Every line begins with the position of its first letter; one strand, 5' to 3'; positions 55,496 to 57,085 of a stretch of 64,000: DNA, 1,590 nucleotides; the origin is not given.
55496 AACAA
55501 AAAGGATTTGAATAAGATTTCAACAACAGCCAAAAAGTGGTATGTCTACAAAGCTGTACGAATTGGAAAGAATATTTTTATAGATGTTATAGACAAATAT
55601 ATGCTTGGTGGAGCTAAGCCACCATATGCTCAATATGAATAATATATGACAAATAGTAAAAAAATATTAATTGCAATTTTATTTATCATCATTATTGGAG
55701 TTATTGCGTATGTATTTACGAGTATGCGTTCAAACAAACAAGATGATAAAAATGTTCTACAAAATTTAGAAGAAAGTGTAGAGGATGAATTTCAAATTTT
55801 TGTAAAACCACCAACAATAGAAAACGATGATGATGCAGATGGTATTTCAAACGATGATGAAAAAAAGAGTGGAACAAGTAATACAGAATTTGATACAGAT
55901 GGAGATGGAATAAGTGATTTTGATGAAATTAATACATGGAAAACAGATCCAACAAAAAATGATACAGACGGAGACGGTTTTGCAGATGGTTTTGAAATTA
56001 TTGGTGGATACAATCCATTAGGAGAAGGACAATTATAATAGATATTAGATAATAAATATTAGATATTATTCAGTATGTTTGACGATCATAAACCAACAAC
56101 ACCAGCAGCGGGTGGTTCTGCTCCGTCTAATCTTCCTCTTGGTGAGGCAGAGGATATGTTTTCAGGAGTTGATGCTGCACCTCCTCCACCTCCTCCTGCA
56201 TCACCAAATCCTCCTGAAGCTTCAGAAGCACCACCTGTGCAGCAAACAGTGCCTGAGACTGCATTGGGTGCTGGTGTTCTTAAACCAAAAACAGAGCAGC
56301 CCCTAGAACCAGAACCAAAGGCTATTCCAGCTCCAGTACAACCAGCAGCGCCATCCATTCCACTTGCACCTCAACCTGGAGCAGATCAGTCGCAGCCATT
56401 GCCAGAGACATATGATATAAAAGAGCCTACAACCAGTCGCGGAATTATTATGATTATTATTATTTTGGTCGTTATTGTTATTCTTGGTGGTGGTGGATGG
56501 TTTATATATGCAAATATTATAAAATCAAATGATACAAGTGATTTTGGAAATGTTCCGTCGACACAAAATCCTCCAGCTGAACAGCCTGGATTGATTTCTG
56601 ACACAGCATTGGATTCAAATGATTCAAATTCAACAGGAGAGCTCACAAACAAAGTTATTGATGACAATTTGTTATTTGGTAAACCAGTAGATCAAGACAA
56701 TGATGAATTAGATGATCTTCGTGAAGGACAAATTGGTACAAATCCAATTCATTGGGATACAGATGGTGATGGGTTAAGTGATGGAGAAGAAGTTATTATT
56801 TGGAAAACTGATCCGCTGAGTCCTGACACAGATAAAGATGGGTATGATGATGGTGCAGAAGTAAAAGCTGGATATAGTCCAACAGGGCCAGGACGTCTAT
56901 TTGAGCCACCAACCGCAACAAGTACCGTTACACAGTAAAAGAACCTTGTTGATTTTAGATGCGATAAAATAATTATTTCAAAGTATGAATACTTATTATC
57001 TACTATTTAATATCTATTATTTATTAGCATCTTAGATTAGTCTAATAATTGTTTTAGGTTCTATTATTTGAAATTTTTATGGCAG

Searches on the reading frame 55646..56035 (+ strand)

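Call 100: search_protein_families(library=pfam, proteins=[window:55646-56035:+], max_evalue=0.001)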
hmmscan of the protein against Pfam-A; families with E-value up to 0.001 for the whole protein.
window:55646-56035:+ (130 aa): 1 family
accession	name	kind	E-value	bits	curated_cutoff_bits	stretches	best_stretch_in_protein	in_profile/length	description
PF18884.5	TSP3_bac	-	3.2e-12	46.5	25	2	83-104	1-21/22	Bacterial TSP3 repeat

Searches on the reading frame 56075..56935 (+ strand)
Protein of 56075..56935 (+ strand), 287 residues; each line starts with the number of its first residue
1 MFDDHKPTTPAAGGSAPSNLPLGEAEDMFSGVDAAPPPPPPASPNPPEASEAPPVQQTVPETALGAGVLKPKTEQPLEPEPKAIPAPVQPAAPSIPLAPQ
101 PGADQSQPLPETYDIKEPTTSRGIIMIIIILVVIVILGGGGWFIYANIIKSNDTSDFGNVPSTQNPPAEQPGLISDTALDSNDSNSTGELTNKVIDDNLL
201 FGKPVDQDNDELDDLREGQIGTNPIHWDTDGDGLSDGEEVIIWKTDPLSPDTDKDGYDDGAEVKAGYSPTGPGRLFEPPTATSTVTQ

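Call 100: search_protein_families(library=pfam, proteins=[window:56075-56935:+], max_evalue=0.001)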
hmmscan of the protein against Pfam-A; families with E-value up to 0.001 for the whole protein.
window:56075-56935:+ (287 aa): 1 family
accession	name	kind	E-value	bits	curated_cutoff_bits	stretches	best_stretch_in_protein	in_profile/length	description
PF18884.5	TSP3_bac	-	7.1e-12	45.4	25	1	228-250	1-22/22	Bacterial TSP3 repeat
